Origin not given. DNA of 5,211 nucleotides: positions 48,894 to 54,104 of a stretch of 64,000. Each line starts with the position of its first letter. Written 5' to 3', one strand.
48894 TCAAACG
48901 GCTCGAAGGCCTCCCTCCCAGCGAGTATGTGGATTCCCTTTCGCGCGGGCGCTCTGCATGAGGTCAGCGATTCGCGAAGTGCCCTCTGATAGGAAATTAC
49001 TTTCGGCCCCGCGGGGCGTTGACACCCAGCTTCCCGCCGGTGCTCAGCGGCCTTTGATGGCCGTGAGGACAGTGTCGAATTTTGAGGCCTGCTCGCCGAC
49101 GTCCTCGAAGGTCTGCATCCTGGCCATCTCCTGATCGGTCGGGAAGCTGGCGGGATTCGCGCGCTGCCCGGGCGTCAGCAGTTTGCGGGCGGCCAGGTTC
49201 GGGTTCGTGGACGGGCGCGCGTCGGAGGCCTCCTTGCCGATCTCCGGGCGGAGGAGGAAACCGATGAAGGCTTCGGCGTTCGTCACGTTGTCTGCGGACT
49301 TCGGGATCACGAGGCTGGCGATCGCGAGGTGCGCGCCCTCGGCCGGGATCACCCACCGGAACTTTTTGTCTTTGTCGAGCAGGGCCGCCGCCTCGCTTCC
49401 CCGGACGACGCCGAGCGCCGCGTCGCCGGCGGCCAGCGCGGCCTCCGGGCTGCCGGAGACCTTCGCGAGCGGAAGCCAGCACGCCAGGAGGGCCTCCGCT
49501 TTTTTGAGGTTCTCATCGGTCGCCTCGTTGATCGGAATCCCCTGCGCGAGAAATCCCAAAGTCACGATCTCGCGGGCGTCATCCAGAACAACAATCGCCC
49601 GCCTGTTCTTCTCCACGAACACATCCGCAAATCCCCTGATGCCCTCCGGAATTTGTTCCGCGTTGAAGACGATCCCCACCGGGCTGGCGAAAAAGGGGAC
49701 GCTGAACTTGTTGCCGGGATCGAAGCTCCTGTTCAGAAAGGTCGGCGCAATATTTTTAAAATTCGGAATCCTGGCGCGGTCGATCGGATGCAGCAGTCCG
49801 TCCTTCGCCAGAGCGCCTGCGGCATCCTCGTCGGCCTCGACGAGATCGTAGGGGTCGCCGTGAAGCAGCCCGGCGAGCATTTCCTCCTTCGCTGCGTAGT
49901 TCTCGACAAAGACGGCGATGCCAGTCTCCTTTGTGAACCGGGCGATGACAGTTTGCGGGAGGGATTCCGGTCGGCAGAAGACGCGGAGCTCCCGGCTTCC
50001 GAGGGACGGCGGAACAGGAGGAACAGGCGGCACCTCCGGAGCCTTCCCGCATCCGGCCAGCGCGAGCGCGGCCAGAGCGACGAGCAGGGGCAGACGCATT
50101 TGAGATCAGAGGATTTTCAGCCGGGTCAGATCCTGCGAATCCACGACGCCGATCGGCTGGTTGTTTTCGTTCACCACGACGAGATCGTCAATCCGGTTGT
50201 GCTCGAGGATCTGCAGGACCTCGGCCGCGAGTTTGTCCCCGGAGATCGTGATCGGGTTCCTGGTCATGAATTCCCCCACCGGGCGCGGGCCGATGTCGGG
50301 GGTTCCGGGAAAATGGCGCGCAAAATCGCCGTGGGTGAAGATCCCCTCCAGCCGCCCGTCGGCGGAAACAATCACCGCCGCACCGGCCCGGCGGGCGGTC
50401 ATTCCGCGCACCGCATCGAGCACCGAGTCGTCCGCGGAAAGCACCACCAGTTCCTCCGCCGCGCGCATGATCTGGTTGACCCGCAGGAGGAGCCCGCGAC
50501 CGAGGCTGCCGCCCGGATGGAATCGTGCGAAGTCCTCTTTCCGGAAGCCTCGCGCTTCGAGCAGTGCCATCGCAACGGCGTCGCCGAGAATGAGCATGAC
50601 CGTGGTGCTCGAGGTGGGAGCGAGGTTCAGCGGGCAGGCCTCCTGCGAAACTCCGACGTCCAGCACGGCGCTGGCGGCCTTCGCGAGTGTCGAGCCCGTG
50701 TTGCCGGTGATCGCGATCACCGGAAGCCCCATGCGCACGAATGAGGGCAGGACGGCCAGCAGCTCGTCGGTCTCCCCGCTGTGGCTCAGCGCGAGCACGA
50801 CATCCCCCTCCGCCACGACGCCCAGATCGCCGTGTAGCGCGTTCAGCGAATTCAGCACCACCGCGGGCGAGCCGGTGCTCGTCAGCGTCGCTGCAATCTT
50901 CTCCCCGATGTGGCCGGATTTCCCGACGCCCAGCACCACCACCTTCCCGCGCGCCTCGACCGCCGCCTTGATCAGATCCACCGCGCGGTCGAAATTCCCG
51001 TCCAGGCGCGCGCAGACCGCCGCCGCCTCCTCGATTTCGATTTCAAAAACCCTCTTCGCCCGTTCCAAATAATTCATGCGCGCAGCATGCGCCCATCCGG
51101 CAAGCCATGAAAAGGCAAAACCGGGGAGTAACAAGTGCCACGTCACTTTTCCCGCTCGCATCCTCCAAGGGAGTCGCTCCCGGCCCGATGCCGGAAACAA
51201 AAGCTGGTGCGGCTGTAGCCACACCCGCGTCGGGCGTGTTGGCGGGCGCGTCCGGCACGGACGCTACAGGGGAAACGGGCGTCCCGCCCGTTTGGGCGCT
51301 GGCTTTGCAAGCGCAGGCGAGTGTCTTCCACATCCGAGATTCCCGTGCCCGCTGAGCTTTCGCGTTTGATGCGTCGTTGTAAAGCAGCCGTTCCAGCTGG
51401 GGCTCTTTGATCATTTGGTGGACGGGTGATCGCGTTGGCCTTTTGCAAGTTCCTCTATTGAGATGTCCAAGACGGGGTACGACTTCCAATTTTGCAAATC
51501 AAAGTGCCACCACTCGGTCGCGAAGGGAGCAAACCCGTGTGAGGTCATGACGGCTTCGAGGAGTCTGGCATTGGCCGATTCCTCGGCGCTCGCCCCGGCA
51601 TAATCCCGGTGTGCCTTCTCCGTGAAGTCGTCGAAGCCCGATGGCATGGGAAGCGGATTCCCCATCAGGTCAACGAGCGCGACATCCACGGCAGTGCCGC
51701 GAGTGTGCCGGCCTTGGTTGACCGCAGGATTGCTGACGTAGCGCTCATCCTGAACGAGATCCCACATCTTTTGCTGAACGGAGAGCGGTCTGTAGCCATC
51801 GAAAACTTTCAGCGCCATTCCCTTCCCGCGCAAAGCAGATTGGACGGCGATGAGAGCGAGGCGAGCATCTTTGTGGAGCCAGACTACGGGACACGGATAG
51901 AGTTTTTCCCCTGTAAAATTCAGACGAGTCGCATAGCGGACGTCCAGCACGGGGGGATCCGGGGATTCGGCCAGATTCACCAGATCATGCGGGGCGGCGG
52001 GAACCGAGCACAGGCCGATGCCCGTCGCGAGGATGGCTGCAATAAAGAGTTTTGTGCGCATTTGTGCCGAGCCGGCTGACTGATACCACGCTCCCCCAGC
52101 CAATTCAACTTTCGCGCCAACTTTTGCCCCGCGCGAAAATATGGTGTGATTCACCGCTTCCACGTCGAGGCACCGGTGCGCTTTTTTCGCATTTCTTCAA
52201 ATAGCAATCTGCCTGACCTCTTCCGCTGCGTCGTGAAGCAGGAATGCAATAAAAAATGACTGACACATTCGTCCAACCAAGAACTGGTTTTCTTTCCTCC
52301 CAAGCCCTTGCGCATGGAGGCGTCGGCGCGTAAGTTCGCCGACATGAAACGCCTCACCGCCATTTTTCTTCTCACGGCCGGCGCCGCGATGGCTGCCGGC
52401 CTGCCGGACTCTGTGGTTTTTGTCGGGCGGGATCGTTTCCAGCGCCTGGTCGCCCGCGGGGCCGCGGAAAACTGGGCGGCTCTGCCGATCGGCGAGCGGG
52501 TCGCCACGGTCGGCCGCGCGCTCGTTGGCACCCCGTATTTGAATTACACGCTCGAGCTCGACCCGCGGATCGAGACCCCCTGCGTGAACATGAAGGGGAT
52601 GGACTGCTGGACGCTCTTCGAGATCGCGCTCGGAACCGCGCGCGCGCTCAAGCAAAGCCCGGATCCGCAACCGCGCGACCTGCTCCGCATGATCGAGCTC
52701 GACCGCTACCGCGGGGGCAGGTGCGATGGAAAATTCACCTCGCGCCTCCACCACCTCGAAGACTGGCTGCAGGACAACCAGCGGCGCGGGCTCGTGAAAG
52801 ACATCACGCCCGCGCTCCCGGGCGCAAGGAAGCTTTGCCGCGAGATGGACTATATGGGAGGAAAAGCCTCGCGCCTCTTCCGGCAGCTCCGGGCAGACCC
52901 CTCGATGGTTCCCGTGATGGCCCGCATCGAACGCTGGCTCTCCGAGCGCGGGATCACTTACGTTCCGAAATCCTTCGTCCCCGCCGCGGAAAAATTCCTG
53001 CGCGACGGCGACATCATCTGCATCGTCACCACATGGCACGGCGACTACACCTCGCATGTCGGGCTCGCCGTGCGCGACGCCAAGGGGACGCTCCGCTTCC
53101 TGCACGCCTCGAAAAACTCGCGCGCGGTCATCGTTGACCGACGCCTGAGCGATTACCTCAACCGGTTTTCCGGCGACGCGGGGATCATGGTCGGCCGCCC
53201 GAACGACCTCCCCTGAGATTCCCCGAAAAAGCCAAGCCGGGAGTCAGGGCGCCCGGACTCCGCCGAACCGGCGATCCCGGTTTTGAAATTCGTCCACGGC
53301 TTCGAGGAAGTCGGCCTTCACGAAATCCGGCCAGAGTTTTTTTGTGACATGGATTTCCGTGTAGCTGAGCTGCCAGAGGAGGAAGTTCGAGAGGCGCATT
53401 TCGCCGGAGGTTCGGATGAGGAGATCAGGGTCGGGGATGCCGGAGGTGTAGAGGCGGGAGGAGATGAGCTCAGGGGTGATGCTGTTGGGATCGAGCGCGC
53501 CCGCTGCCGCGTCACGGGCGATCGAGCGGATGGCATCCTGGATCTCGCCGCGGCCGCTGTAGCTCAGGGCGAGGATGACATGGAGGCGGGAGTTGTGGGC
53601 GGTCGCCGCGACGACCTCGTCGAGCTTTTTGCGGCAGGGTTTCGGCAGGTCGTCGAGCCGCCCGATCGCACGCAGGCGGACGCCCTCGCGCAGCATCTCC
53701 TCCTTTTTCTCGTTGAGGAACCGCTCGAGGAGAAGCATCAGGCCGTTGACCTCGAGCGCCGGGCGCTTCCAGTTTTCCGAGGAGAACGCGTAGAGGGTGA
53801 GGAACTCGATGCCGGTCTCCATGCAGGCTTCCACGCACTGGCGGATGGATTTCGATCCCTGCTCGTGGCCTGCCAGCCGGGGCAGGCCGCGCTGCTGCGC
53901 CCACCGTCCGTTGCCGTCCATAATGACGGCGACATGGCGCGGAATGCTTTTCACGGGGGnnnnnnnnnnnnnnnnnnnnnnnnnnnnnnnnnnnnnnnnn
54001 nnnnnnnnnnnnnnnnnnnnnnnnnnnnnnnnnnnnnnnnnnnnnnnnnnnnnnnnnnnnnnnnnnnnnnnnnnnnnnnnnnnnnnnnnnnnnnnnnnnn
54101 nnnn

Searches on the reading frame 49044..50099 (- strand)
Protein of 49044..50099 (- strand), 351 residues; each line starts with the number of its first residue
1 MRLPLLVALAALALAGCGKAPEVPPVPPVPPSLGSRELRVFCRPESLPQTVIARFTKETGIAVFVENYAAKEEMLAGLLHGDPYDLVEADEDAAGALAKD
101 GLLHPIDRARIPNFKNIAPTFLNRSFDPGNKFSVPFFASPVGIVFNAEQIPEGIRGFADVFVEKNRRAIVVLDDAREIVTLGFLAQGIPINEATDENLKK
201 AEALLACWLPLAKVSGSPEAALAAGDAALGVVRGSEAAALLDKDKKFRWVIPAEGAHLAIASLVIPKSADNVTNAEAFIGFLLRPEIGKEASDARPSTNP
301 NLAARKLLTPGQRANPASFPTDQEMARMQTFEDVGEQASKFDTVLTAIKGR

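Call 17: search_protein_families(library=pfam, proteins=[window:49044-50099:-], max_evalue=0.001)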
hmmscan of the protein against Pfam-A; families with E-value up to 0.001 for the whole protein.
window:49044-50099:- (351 aa): 4 families
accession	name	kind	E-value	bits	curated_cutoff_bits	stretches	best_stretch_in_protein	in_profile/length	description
PF13416.11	SBP_bac_8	-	6.9e-19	69.1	27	1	51-305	2-266/279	Bacterial extracellular solute-binding protein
PF01547.30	SBP_bac_1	-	4e-14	53.7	26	1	47-287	10-305/307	Bacterial extracellular solute-binding protein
PF13343.11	SBP_bac_6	-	8.3e-13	48.8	24.6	1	89-303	16-225/245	Bacterial extracellular solute-binding protein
PF13531.11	SBP_bac_11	-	3.1e-09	37.4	25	1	51-286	16-216/227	Bacterial extracellular solute-binding protein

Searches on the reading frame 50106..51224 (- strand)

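Call 17: search_protein_families(library=pfam, proteins=[window:50106-51224:-], max_evalue=0.001)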
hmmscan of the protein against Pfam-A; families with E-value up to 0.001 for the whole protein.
window:50106-51224:- (372 aa): 3 families
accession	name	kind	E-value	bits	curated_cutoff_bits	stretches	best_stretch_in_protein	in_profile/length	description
PF01380.27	SIS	-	2.5e-25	89.2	25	1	93-219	6-130/131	SIS domain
PF00571.33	CBS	-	1e-19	71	24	2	316-368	1-53/57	CBS domain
PF13580.11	SIS_2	-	4e-08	33.8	27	0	137-174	101-138/138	SIS domain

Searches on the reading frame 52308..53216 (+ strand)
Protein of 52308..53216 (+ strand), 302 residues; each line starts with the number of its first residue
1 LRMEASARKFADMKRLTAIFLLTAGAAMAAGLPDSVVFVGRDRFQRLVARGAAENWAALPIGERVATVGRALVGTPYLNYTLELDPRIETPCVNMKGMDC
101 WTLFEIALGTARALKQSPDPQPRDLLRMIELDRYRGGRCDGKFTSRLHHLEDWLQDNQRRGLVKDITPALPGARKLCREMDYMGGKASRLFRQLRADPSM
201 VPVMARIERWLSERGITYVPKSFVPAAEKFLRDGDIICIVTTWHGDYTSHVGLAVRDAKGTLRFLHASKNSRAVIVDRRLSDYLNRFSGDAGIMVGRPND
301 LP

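Call 17: search_protein_families(library=pfam, proteins=[window:52308-53216:+], max_evalue=0.001)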
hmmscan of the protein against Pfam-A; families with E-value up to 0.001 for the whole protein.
window:52308-53216:+ (302 aa): 1 family
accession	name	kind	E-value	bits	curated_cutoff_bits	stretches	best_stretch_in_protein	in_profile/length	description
PF07313.18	AmiA-like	-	5.8e-30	104.7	27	1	68-286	2-198/202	N-acetylmuramoyl-L-alanine amidase-like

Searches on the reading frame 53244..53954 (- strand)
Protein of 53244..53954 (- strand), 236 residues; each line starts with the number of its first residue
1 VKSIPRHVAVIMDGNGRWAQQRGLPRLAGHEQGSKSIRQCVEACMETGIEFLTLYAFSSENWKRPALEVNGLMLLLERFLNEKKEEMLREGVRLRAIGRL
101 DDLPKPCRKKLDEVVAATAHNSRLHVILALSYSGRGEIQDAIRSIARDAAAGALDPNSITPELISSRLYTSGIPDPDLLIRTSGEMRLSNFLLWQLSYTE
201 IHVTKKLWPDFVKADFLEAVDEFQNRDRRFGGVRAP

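Call 17: search_protein_families(library=pfam, proteins=[window:53244-53954:-], max_evalue=0.001)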
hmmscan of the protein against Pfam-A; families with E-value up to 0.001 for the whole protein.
window:53244-53954:- (236 aa): 1 family
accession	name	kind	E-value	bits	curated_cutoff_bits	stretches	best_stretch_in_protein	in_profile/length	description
PF01255.24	Prenyltransf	-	2.1e-84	282.9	27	1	11-231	1-219/219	Putative undecaprenyl diphosphate synthase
